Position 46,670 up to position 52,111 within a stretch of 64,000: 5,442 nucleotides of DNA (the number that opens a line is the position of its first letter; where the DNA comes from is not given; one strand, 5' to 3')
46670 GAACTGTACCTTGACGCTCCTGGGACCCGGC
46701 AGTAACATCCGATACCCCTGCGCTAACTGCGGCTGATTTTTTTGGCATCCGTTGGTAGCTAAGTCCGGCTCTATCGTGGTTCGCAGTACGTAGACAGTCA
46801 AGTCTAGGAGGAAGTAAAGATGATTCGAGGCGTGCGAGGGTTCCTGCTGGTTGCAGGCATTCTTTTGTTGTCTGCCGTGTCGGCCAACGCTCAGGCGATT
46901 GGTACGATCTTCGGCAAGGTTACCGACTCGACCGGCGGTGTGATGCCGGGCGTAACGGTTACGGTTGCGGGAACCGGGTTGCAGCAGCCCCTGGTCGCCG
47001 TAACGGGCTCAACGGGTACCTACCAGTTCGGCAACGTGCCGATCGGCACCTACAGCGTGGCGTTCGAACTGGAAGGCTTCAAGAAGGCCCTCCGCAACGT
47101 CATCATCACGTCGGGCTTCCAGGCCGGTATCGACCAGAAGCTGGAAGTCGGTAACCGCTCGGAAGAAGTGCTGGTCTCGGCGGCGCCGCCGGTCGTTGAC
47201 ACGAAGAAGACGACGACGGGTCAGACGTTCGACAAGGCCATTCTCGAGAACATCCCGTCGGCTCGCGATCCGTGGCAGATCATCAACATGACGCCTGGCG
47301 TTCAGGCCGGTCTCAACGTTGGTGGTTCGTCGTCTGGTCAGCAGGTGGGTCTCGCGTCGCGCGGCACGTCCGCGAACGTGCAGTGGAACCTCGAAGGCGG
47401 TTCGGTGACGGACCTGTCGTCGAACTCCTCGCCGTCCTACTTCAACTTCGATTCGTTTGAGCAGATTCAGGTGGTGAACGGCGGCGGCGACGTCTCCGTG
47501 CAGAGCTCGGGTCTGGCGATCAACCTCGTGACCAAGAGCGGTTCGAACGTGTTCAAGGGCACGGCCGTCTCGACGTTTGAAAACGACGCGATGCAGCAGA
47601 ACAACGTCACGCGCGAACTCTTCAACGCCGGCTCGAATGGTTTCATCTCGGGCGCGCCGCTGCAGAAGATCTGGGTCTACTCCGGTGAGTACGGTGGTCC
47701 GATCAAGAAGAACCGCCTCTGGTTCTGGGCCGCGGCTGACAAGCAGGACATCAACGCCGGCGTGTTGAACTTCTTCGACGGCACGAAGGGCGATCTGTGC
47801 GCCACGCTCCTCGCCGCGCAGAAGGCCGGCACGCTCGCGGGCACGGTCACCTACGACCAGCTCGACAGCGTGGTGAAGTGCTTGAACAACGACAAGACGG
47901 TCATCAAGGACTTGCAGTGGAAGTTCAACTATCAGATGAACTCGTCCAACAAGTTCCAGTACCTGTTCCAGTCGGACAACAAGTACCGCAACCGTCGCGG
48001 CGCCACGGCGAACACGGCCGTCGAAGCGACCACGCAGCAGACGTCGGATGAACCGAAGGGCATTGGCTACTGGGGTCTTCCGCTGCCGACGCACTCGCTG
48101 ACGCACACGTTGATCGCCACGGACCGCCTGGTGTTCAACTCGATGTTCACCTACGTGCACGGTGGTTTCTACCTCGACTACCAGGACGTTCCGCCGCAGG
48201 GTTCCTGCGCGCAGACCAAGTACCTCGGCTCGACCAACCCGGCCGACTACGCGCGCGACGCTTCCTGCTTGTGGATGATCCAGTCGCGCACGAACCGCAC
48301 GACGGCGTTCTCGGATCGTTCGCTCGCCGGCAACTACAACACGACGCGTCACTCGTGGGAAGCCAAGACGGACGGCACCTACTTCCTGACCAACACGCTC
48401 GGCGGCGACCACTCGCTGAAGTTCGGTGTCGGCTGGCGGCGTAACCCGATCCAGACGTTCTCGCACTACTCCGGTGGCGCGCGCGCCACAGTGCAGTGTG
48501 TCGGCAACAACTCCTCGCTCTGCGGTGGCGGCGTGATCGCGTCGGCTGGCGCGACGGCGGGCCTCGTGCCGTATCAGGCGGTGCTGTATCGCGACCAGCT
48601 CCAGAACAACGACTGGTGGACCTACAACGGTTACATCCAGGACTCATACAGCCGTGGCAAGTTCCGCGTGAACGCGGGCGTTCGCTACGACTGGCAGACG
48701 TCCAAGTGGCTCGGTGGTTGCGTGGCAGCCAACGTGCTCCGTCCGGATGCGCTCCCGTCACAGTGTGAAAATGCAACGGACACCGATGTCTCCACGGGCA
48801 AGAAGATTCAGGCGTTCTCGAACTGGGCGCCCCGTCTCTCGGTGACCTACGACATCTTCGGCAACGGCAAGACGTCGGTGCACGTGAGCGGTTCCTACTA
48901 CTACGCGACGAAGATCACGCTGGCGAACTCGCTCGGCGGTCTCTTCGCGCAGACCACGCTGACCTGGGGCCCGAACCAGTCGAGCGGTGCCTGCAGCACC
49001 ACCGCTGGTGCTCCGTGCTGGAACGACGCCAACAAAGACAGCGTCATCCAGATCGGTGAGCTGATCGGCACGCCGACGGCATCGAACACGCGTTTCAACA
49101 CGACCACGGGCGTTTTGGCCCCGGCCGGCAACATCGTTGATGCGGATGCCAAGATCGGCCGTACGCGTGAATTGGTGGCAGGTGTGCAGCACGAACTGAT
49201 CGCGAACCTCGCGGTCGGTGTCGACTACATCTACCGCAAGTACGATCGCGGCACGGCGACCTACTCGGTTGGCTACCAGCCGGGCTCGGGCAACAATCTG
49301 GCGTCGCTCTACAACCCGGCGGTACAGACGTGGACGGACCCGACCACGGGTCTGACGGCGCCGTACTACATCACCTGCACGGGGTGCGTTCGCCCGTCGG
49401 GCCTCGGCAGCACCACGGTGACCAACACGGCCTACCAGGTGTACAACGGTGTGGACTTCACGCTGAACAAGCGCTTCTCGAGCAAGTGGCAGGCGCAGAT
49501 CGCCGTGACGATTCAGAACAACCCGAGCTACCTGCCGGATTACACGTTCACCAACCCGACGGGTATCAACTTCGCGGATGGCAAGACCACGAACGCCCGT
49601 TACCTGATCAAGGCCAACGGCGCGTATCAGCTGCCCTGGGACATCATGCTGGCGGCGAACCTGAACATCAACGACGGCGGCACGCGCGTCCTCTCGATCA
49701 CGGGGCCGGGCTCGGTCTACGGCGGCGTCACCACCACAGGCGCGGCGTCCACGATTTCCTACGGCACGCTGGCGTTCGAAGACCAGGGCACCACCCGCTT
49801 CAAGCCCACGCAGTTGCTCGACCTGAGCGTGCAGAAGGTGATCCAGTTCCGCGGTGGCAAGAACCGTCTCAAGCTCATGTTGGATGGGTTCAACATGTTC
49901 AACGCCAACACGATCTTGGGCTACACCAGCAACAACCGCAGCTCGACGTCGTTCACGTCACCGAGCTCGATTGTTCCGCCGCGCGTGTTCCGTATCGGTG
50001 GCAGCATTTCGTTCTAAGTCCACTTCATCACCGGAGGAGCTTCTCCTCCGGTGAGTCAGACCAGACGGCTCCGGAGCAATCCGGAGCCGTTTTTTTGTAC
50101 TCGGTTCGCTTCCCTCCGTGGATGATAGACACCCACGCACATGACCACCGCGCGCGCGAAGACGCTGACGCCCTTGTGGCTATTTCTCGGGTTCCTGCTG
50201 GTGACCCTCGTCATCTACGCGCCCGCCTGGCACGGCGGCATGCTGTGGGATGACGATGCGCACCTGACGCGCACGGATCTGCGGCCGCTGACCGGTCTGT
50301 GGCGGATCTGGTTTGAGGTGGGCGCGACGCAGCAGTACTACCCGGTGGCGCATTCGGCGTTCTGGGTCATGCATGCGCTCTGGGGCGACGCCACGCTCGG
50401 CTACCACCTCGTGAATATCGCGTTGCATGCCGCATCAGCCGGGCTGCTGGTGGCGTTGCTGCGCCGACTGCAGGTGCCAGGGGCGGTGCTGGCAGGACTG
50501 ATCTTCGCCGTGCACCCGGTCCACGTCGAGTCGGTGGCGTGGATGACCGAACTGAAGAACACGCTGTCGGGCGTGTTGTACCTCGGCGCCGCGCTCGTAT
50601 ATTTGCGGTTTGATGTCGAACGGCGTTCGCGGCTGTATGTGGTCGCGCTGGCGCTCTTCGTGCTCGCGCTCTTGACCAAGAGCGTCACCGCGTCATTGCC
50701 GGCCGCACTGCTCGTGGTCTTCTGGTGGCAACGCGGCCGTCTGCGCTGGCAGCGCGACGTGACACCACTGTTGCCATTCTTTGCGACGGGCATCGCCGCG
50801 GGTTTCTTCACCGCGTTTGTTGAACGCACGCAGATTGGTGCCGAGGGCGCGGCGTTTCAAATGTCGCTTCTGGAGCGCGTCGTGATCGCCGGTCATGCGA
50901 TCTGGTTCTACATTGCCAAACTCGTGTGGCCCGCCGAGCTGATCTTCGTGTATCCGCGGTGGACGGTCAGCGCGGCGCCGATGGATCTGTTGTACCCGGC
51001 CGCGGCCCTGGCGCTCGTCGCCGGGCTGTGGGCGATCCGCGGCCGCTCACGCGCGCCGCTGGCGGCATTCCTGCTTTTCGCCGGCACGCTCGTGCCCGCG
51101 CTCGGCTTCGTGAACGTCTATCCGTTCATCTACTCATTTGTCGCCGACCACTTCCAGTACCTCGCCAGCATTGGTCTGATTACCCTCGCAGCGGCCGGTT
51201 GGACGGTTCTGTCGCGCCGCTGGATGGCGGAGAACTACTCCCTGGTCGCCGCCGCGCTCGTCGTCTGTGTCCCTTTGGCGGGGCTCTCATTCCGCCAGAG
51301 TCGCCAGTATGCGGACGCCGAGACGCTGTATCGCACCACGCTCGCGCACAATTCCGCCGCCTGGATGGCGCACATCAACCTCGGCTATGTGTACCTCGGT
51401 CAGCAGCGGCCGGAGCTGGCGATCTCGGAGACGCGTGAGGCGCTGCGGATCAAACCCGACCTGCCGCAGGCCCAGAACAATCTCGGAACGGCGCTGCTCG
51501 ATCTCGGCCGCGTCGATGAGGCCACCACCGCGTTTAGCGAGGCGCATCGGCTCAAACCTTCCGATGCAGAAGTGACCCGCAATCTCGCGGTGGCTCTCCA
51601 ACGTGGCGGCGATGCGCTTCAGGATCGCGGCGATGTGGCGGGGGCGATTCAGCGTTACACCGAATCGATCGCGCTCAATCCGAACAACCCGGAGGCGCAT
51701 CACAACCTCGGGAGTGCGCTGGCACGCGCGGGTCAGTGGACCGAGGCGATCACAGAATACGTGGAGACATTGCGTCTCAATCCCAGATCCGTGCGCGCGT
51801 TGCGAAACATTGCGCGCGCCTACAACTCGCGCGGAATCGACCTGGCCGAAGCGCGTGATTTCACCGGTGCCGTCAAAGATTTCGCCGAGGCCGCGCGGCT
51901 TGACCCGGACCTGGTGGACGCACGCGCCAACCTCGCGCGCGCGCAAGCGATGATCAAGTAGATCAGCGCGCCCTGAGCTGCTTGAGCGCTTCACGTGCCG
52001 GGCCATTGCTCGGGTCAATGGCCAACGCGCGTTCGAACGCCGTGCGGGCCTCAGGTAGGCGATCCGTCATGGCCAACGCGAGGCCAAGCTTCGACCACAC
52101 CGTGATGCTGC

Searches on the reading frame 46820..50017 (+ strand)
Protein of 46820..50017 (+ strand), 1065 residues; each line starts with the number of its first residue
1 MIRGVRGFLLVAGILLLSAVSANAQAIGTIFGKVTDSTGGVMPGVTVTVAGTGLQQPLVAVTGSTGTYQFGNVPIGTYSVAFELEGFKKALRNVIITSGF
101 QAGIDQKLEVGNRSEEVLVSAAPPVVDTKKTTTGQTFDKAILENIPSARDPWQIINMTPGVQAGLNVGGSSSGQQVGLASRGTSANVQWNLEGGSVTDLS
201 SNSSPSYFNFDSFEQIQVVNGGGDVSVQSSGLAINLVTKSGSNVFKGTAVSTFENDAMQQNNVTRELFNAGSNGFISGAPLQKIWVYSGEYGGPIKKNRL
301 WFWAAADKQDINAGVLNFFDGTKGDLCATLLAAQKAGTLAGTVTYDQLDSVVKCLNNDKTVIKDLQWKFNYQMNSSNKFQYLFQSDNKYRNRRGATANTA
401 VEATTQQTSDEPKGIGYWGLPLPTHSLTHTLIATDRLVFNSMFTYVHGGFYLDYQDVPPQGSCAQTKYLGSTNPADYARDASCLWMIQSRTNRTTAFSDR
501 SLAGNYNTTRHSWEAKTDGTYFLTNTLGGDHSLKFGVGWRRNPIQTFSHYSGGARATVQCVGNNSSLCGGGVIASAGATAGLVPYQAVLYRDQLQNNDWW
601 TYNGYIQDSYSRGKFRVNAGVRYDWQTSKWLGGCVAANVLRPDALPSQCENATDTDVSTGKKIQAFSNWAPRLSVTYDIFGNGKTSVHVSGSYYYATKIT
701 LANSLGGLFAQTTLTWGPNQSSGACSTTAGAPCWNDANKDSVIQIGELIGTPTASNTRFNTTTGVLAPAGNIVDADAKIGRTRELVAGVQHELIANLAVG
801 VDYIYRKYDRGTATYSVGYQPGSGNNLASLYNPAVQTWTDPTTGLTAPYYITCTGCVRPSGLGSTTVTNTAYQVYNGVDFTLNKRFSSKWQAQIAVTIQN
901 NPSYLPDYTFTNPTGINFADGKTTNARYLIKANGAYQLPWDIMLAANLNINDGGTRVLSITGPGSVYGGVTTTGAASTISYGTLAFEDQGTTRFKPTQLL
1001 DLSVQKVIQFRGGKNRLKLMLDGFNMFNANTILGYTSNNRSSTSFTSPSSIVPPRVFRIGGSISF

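Call 46: search_protein_families(library=pfam, max_evalue=0.00001, proteins=[window:46820-50017:+])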
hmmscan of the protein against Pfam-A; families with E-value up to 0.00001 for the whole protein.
window:46820-50017:+ (1065 aa): 3 families
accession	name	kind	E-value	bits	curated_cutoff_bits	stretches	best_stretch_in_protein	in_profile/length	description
PF25183.1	OMP_b-brl_4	-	1.6e-24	86.9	30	1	237-903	1-633/838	Outer membrane beta barrel domain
PF13620.12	CarboxypepD_reg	-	1.2e-13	51.6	32.3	1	29-108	1-81/82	Carboxypeptidase regulatory-like domain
PF13715.12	CarbopepD_reg_2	-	2.1e-07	31.3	32.2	1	30-119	1-88/88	CarboxypepD_reg-like domain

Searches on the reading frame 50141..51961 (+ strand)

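Call 46: search_protein_families(library=pfam, max_evalue=0.00001, proteins=[window:50141-51961:+])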
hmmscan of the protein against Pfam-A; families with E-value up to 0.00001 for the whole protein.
window:50141-51961:+ (606 aa): 15 families
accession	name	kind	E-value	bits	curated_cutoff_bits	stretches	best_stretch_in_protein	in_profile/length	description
PF13414.12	TPR_11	-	6.6e-35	119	26.8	1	490-531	1-42/42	TPR repeat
PF07719.23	TPR_2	-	1.4e-32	109.5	27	0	517-549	1-33/34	Tetratricopeptide repeat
PF13432.12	TPR_16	-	3.3e-27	95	32.7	2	380-442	3-65/65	Tetratricopeptide repeat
PF00515.34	TPR_1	-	1.6e-25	88.3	27.8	0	443-475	2-34/34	Tetratricopeptide repeat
PF13431.12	TPR_17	-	5.7e-21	73.4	24.4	1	506-537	2-33/34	Tetratricopeptide repeat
PF14559.12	TPR_19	-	1.7e-19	70.3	25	1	495-549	3-57/68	Tetratricopeptide repeat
PF13428.12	TPR_14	-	6.8e-18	63.8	23.5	0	443-484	2-43/44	Tetratricopeptide repeat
PF13424.12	TPR_12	-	1.3e-15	57.7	30.1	1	519-588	5-75/77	Tetratricopeptide repeat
PF13181.12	TPR_8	-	1.6e-12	46.9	25.7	0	443-474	2-33/34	Tetratricopeptide repeat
PF23914.1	TPR_CcmH_CycH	-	1.2e-09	38.7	42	1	448-548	56-152/158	Cytochrome c-type biogenesis protein H TPR domain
PF13176.12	TPR_7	-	2.1e-09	37.1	27.9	0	519-549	1-33/36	Tetratricopeptide repeat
PF24575.1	TPR_Slam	-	5.1e-08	33.7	35.2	0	493-536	57-100/104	Surface lipoprotein assembly modifier, N-terminal TPR repeats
PF13374.12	TPR_10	-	5.4e-08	33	27.5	0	444-467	4-27/42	Tetratricopeptide repeat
PF13371.12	TPR_9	-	2.5e-07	31.1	35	0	502-553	14-65/73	Tetratricopeptide repeat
PF12895.13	ANAPC3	-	1e-06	29.3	27.2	0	387-467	2-81/82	Anaphase-promoting complex, cyclosome, subunit 3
